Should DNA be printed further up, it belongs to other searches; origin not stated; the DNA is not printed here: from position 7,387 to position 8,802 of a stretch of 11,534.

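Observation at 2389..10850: One operon joins HdrA-MvhD/HdrC/HdrB, an FrhB-type protein and split glutamate synthase subunits: candidate Hdr-coupled glutamate-synthase-like redox complex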

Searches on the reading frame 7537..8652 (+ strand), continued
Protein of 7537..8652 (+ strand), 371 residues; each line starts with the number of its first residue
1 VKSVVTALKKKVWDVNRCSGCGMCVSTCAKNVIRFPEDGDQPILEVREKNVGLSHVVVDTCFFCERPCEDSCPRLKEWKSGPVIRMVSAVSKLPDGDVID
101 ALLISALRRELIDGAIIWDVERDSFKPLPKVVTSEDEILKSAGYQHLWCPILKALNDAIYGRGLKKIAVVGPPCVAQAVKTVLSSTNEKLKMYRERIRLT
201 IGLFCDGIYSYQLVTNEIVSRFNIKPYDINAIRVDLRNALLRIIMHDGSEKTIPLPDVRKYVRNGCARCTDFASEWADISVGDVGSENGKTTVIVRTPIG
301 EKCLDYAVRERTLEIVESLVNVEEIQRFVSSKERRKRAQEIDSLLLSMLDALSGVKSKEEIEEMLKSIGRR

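Call 36: find_encoding_contigs(protein=P0058, flank=10000, max_places=1)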
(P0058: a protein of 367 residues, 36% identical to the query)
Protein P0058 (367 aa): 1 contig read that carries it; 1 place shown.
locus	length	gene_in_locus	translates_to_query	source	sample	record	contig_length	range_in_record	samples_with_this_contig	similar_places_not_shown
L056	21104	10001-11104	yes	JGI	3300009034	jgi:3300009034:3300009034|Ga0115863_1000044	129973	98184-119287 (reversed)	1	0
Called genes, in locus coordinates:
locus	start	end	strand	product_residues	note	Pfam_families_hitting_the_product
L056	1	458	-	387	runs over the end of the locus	PF13183:Fer4_8, PF13187:Fer4_9, PF02754:CCG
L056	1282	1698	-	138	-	PF00534:Glycos_transf_1, PF13692:Glyco_trans_1_4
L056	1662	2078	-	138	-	PF02579:Nitro_FeMo-Co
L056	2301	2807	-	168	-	PF09719:C_GCAxxG_C_C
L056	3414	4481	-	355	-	PF08279:HTH_11 (faint), PF12840:HTH_20 (faint)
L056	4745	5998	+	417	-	PF02812:ELFV_dehydrog_N, PF00208:ELFV_dehydrog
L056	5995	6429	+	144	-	-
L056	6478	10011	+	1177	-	PF07992:Pyr_redox_2 (weak), PF00037:Fer4 (weak), PF12797:Fer4_2 (weak), PF07992:Pyr_redox_2, PF00037:Fer4, PF13237:Fer4_10, PF14697:Fer4_21, PF02662:FlpD, +17 more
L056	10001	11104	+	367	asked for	PF12838:Fer4_7 (weak), PF04432:FrhB_FdhB_C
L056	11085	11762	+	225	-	PF01493:GXGXG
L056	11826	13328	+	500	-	PF00037:Fer4 (weak), PF12838:Fer4_7, PF13187:Fer4_9, PF13237:Fer4_10, PF01645:Glu_synthase, PF01180:DHO_dh (weak), PF00478:IMPDH (weak), PF01070:FMN_dh, +4 more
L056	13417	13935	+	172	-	PF13237:Fer4_10 (faint), PF13183:Fer4_8 (weak), PF13187:Fer4_9 (weak), PF13534:Fer4_17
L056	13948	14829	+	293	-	PF02754:CCG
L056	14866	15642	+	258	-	-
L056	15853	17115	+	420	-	PF02812:ELFV_dehydrog_N, PF00208:ELFV_dehydrog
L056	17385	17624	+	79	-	PF20068:Amphi-Trp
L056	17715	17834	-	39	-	-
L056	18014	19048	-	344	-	-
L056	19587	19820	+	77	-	-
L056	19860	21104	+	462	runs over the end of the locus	PF00390:malic, PF03949:Malic_M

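Call 43: search_solved_structures(query=window:7537-8652:+, max_evalue=0.001, show_alignments=3)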
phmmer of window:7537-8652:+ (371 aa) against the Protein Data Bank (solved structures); distinct sequences matched with E-value up to 0.001: 13.
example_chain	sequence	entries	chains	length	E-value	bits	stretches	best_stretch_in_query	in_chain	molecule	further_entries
8riu_B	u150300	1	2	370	8.9e-32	113.1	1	7-344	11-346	Coenzyme F420 hydrogenase/dehydrogenase, beta subunit C terminus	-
9r51_B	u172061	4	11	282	2.6e-31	111.6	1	90-341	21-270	F420-reducing [NiFe]-hydrogenase from Methanothermococcus thermolithotrophicus subunit bet | F420-reducing [NiFe]-hydrogenase from Methanothermococcus thermolit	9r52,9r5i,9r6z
8rja_E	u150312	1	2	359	2.7e-30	108.3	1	8-310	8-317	Coenzyme F420 hydrogenase/dehydrogenase, beta subunit C terminus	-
6qgr_B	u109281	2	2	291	9.8e-28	99.8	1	90-314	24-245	Coenzyme F420 hydrogenase subunit beta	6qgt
6qii_B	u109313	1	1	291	9.9e-28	99.8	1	90-314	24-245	Coenzyme F420 hydrogenase subunit beta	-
3zfs_C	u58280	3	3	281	1.5e-26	96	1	92-314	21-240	F420-REDUCING HYDROGENASE, SUBUNIT BETA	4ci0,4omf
9tn7_A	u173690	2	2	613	2.9e-24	88.4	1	8-356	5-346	Coenzyme F420 hydrogenase/dehydrogenase beta subunit domain protein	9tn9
7npa_A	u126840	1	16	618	1e-23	86.6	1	14-340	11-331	Coenzyme F420-dependent sulfite reductase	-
7np8_A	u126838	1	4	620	3.9e-22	81.4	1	12-341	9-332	Coenzyme F420-dependent sulfite reductase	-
9t1s_M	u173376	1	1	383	3e-10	42.3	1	95-310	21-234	formate dehydrogenase (coenzyme F420)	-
7bkb_E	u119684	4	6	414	5.6e-10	41.4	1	95-294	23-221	Formate dehydrogenase, beta subunit (F420)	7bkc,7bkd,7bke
8rvu_E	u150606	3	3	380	7.4e-08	34.5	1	96-322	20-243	Formate dehydrogenase, beta subunit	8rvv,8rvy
5dqr_A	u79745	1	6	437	0.00024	22.9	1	98-336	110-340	7-hydroxymethyl chlorophyll a reductase, chloroplastic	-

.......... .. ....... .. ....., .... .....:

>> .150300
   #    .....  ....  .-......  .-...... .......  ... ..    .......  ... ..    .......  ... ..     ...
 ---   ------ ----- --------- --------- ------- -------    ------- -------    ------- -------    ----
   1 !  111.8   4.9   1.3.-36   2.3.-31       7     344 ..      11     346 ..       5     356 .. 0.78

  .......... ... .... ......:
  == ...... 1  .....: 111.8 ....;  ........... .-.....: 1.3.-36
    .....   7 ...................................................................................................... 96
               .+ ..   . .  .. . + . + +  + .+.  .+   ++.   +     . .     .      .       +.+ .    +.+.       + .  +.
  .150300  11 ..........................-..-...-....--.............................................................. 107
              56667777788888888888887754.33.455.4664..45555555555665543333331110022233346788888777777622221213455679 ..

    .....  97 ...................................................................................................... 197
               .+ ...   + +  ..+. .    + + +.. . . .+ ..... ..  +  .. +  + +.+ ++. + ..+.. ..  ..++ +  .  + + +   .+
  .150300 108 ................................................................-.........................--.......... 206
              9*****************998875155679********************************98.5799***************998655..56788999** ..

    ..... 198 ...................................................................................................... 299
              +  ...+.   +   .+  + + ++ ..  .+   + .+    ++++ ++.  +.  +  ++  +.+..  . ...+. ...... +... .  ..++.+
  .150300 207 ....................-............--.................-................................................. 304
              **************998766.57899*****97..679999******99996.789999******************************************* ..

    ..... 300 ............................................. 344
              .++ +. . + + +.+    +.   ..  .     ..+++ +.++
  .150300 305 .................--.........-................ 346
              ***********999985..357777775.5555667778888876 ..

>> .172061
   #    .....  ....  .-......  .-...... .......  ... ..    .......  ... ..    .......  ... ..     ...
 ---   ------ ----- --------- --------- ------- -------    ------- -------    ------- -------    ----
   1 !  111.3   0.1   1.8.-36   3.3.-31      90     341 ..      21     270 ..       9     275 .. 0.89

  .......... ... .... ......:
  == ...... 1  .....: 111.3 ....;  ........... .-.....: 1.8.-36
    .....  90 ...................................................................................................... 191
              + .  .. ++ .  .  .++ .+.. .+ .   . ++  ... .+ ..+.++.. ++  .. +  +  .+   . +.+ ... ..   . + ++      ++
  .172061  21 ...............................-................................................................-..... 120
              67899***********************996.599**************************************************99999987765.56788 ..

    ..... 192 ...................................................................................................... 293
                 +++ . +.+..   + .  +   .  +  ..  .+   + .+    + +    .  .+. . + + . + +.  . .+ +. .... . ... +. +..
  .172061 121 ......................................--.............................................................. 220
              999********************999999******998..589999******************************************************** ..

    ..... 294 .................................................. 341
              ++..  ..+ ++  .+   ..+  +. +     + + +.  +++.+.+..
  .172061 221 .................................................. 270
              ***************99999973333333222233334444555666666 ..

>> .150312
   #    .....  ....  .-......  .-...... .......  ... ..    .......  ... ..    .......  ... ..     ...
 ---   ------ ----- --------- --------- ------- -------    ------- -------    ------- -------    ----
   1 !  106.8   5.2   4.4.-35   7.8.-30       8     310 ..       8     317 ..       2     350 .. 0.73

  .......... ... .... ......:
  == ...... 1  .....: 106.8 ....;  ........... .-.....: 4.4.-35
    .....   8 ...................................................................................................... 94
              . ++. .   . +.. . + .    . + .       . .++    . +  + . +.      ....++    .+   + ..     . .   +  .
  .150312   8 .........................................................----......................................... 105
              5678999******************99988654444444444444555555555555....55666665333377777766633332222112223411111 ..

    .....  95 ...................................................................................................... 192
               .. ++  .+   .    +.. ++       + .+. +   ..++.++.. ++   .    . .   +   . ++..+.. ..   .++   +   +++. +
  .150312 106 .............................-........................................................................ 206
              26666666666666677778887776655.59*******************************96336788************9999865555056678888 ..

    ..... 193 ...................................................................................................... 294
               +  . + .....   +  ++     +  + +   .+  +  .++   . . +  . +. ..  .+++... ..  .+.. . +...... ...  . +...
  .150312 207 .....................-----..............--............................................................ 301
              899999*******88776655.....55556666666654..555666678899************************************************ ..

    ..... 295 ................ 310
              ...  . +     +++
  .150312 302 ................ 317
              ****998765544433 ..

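Call 55: search_protein_families(library=ncbifam, proteins=[window:7537-8652:+, L020:16172-16984:+, L021:2703-3137:+], max_evalue=0.001)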
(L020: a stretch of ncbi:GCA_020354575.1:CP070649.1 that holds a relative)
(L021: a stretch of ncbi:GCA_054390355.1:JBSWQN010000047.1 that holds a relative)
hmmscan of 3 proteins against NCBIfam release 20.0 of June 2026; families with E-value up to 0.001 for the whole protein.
window:7537-8652:+ (371 aa): 10 families
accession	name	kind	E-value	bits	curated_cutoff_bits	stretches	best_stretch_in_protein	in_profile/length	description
NF006807.0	PRK09325.1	subfamily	8.5e-50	169.4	269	1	94-334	25-265/283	coenzyme F420-reducing hydrogenase subunit beta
TIGR03289.1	frhB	equivalog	6.6e-44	150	331.5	1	92-342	20-269/275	coenzyme F420 hydrogenase subunit beta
NF040616.1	F420_dehyd_FpoF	exception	4.3e-35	121.3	475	1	12-319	7-303/337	F420H2 dehydrogenase subunit FpoF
NF006808.0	PRK09326.1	equivalog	5.3e-35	120.9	444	1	12-331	8-317/341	F420H2 dehydrogenase subunit F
NF006221.0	PRK08348.1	subfamily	1e-05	25.2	124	1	11-74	39-89/136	NADH-plastoquinone oxidoreductase subunit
NF040612.1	F420_dehyd_FpoI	exception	1.4e-05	24.9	180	1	13-74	39-96/135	F420H2 dehydrogenase subunit FpoI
NF042909.1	FMH_DH_FwdF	exception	2.3e-05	23.7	375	1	13-74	52-113/336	tungsten-dependent formylmethanofuran dehydrogenase subunit FwdF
TIGR01971.1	NuoI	subfamily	5.5e-05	22.7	113.05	1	8-74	35-95/121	NADH-quinone oxidoreductase, chain I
NF004542.0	PRK05888.2-3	equivalog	0.00061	19.3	248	0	14-75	81-137/203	NADH-quinone oxidoreductase subunit NuoI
NF010071.0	PRK13552.1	equivalog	0.00076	18.8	264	0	8-34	141-167/241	fumarate reductase iron-sulfur subunit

L020:16172-16984:+ (270 aa): 0 families

L021:2703-3137:+ (144 aa): 0 families

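Call 61: search_protein_families(library=pfam, proteins=[L020:16172-16984:+, L021:2703-3137:+, L054:4758-5075:+, L018:4717-5175:+], max_evalue=0.01)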
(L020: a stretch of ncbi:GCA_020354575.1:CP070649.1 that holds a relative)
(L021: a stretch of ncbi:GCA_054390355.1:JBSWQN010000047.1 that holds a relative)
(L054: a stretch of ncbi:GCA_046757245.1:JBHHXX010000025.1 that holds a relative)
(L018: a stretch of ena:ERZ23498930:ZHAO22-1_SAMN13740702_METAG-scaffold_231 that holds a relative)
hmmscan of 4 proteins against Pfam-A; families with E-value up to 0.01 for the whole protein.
L020:16172-16984:+ (270 aa): 0 families

L021:2703-3137:+ (144 aa): 0 families

L054:4758-5075:+ (105 aa): 0 families

L018:4717-5175:+ (152 aa): 0 families

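Call 64: find_encoding_contigs(protein=P0022, flank=9000, max_places=1)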
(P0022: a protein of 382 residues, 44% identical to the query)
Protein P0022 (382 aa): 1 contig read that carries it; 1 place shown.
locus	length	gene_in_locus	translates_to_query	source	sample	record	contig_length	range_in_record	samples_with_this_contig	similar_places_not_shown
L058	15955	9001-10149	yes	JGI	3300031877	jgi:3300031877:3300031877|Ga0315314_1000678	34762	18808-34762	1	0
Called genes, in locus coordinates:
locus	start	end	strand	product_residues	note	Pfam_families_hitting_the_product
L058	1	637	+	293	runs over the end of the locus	-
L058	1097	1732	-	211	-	-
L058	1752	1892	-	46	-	-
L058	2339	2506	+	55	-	-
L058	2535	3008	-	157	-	PF13404:HTH_AsnC-type, PF13412:HTH_24, PF22451:NirdL-like_HTH (weak), PF01037:AsnC_trans_reg (weak)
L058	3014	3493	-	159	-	PF13404:HTH_AsnC-type, PF13412:HTH_24, PF01037:AsnC_trans_reg, PF22482:AsnC_trans_reg_3 (faint)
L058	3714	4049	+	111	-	-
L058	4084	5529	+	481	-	PF13187:Fer4_9 (faint), PF13534:Fer4_17 (weak), PF12838:Fer4_7 (weak), PF13183:Fer4_8, PF01266:DAO (weak), PF07992:Pyr_redox_2, PF13450:NAD_binding_8, PF13738:Pyr_redox_3 (weak), +3 more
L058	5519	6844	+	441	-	PF12831:FAD_oxidored (weak), PF13450:NAD_binding_8 (weak), PF00037:Fer4 (weak), PF07992:Pyr_redox_2 (weak)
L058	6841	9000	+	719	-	PF00890:FAD_binding_2, PF01266:DAO (weak), PF07992:Pyr_redox_2, PF12831:FAD_oxidored (weak), PF13450:NAD_binding_8, PF00037:Fer4 (weak), PF12838:Fer4_7, PF02662:FlpD, +8 more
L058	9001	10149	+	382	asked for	PF12838:Fer4_7 (weak), PF04422:FrhB_FdhB_N (weak), PF04432:FrhB_FdhB_C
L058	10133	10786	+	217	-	PF01493:GXGXG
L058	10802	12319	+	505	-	PF12838:Fer4_7, PF13187:Fer4_9, PF14697:Fer4_21 (weak), PF00037:Fer4 (weak), PF01645:Glu_synthase, PF01070:FMN_dh, PF00478:IMPDH (weak), PF03060:NMO (weak), +1 more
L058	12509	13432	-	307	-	PF00589:Phage_integrase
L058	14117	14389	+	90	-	-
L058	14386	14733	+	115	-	PF03551:PadR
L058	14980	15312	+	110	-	-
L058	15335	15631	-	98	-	-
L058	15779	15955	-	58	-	?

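Call 65: find_encoding_contigs(protein=P0038, flank=9000, max_places=1)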
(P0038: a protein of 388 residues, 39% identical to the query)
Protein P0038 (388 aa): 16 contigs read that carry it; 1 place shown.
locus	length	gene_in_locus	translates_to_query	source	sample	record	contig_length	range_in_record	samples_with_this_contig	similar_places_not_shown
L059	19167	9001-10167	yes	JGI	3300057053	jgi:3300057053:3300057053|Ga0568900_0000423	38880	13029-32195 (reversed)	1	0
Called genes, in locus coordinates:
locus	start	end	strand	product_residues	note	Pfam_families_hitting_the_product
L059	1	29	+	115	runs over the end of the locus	PF10518:TAT_signal (weak), PF27309:MJ0753_N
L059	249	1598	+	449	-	PF01590:GAF, PF13185:GAF_2, PF13492:GAF_3 (weak), PF00512:HisKA, PF02518:HATPase_c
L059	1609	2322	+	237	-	PF00072:Response_reg, PF00486:Trans_reg_C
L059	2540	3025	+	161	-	PF01257:2Fe-2S_thioredx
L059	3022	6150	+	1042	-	PF01257:2Fe-2S_thioredx, PF01512:Complex1_51K, PF10531:SLBB (weak), PF10589:NADH_4Fe-4S, PF14691:Fer4_20, PF01266:DAO (weak), PF07992:Pyr_redox_2, PF13450:NAD_binding_8, +2 more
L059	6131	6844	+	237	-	PF00111:Fer2, PF13510:Fer2_4, PF14697:Fer4_21, PF13187:Fer4_9 (weak), PF12797:Fer4_2 (weak), PF12837:Fer4_6 (weak), PF00037:Fer4, PF12838:Fer4_7 (weak), +1 more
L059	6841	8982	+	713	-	PF07992:Pyr_redox_2, PF12831:FAD_oxidored (weak), PF13450:NAD_binding_8 (weak), PF00037:Fer4 (weak), PF12837:Fer4_6 (weak), PF12838:Fer4_7, PF14697:Fer4_21, PF02662:FlpD, +6 more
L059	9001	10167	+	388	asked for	PF00037:Fer4 (weak), PF12838:Fer4_7 (weak), PF04432:FrhB_FdhB_C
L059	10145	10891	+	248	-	PF01493:GXGXG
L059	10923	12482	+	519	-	PF12837:Fer4_6 (faint), PF12838:Fer4_7 (faint), PF13484:Fer4_16 (faint), PF13187:Fer4_9 (weak), PF00037:Fer4 (weak), PF01645:Glu_synthase, PF01070:FMN_dh (weak)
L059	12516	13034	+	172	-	-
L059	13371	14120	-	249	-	PF03704:BTAD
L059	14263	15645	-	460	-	-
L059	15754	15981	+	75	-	-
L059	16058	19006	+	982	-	PF00005:ABC_tran (faint), PF02463:SMC_N (faint), PF13191:AAA_16 (faint), PF13304:AAA_21 (faint), PF13555:AAA_29 (faint), PF20703:nSTAND1 (faint), PF17760:UvrA_inter, PF17755:UvrA_DNA-bind, +1 more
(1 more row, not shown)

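Call 66: find_encoding_contigs(protein=P0040, flank=9000, max_places=1)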
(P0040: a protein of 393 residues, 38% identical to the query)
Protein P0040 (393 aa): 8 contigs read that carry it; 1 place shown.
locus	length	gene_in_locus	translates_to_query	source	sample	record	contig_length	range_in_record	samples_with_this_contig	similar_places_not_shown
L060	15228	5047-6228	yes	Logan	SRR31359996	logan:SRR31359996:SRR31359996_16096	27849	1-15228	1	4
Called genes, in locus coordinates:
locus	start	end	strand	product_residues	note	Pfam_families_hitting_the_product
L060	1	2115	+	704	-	?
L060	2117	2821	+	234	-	PF00111:Fer2, PF13510:Fer2_4, PF12837:Fer4_6 (faint), PF13237:Fer4_10 (faint), PF14697:Fer4_21 (weak), PF12838:Fer4_7, PF13187:Fer4_9 (weak), PF00037:Fer4 (weak)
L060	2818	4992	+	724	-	PF00890:FAD_binding_2, PF07992:Pyr_redox_2, PF12831:FAD_oxidored, PF00037:Fer4, PF12838:Fer4_7, PF13237:Fer4_10, PF14697:Fer4_21, PF13187:Fer4_9, +15 more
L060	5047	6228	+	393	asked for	PF12838:Fer4_7 (weak), PF04432:FrhB_FdhB_C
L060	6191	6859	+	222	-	PF01493:GXGXG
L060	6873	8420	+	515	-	PF12837:Fer4_6 (faint), PF12838:Fer4_7 (faint), PF13237:Fer4_10 (faint), PF13484:Fer4_16 (faint), PF13187:Fer4_9 (weak), PF00037:Fer4 (weak), PF01645:Glu_synthase, PF01070:FMN_dh (weak)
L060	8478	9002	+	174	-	-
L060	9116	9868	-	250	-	PF03334:PhaG_MnhG_YufB, PF00582:Usp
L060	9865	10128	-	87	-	PF04066:MrpF_PhaF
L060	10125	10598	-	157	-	PF01899:MNHE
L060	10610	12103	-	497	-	PF10125:NADHdeh_related (weak), PF00361:Proton_antipo_M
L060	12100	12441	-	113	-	PF00420:Oxidored_q2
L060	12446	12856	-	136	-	PF04039:MnhB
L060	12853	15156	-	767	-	PF00662:Proton_antipo_N, PF00361:Proton_antipo_M, PF13244:MbhD, PF20501:MbhE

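Call 68: search_protein_families(library=pfam, proteins=[L058:4084-5529:+, L058:5519-6844:+, L058:3714-4049:+, L056:5995-6429:+, L056:14866-15642:+], max_evalue=0.01)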
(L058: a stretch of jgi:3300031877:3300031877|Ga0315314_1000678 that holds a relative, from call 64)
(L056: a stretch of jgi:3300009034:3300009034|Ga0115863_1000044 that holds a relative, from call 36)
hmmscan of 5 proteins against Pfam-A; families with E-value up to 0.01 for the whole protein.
L058:4084-5529:+ (481 aa): 26 families (the best 25 are shown)
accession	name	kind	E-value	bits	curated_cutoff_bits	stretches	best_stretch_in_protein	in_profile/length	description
PF07992.20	Pyr_redox_2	-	3.6e-36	125.5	26.1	1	170-464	2-291/291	Pyridine nucleotide-disulphide oxidoreductase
PF13738.12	Pyr_redox_3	-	2.9e-13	50.2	30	1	256-448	126-305/305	Pyridine nucleotide-disulphide oxidoreductase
PF13183.11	Fer4_8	-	8.6e-11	42.7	27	1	25-87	2-68/68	4Fe-4S dicluster domain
PF00070.33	Pyr_redox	-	3.1e-10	40.9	22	2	301-372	1-77/82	Pyridine nucleotide-disulphide oxidoreductase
PF13450.12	NAD_binding_8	-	2.9e-09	37.5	21.9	1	173-206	1-34/68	NAD(P)-binding Rossmann-like domain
PF01266.30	DAO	-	4.7e-08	33.4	27.9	1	170-204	1-35/353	FAD dependent oxidoreductase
PF13187.11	Fer4_9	-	1.8e-06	28.3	27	1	27-86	1-50/52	4Fe-4S dicluster domain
PF13534.11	Fer4_17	-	2.2e-06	28.5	22.2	1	28-87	2-60/61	4Fe-4S dicluster domain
PF03807.23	F420_oxidored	-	3.5e-06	28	21.6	0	301-336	1-36/94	NADP oxidoreductase coenzyme F420-dependent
PF12838.12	Fer4_7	-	8.8e-06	26.5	27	1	28-87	2-52/52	4Fe-4S dicluster domain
PF14691.11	Fer4_20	-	1.1e-05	25.6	25.8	1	72-133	23-78/113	Dihydroprymidine dehydrogenase domain II, 4Fe-4S cluster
PF00890.30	FAD_binding_2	-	3.1e-05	23.8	20.4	1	171-205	2-36/414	FAD binding domain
PF01262.27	AlaDh_PNT_C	-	3.7e-05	23.7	23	0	163-199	23-59/214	Alanine dehydrogenase/PNT, C-terminal domain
PF01946.23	Thi4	-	3.7e-05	23.5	26.2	1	167-207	16-57/235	Thi4 family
PF13237.11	Fer4_10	-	4.4e-05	23.7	25.5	1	24-84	5-53/53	4Fe-4S dicluster domain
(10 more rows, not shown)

L058:5519-6844:+ (441 aa): 16 families
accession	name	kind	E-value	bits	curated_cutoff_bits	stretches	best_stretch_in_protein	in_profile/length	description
PF07992.20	Pyr_redox_2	-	5.1e-14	52.8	26.1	2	296-420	178-291/291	Pyridine nucleotide-disulphide oxidoreductase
PF12831.13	FAD_oxidored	-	8.3e-07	29.1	27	1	8-45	2-39/416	FAD dependent oxidoreductase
PF00037.32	Fer4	-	5.8e-06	26.3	21.1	1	103-120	3-20/24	4Fe-4S binding domain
PF13450.12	NAD_binding_8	-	6e-06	26.9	21.9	1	10-46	1-37/68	NAD(P)-binding Rossmann-like domain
PF00890.30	FAD_binding_2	-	2.6e-05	24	20.4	1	8-43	2-37/414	FAD binding domain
PF01266.30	DAO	-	8.3e-05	22.7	27.9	1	8-41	2-35/353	FAD dependent oxidoreductase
PF12797.12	Fer4_2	-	9.5e-05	22.6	24.5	1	101-119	3-21/22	4Fe-4S binding domain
PF13237.11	Fer4_10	-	0.00025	21.3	25.5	1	103-122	4-24/53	4Fe-4S dicluster domain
PF12838.12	Fer4_7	-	0.00052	20.9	27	1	107-174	1-52/52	4Fe-4S dicluster domain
PF01134.28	GIDA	-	0.00052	19.6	22.1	1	8-57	2-41/391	Glucose inhibited division protein A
PF12837.12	Fer4_6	-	0.00089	19.5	25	1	103-119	4-20/24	4Fe-4S binding domain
PF03486.20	HI0933_like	-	0.00094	19.1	50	1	7-44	2-39/244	HI0933-like protein Rossmann domain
PF13187.11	Fer4_9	-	0.0014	19.1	27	1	107-132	1-26/52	4Fe-4S dicluster domain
PF00070.33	Pyr_redox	-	0.0027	18.6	22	0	7-50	1-41/82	Pyridine nucleotide-disulphide oxidoreductase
PF14697.11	Fer4_21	-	0.0028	18.2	35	1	103-120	36-53/59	4Fe-4S dicluster domain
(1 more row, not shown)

L058:3714-4049:+ (111 aa): 1 family
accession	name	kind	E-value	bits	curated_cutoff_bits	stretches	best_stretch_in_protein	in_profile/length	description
PF11781.13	Zn_ribbon_RRN7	-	0.0082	16.2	27.1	0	67-81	3-17/32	Zinc-finger of RNA-polymerase I-specific TFIIB, Rrn7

L056:5995-6429:+ (144 aa): 0 families

L056:14866-15642:+ (258 aa): 0 families
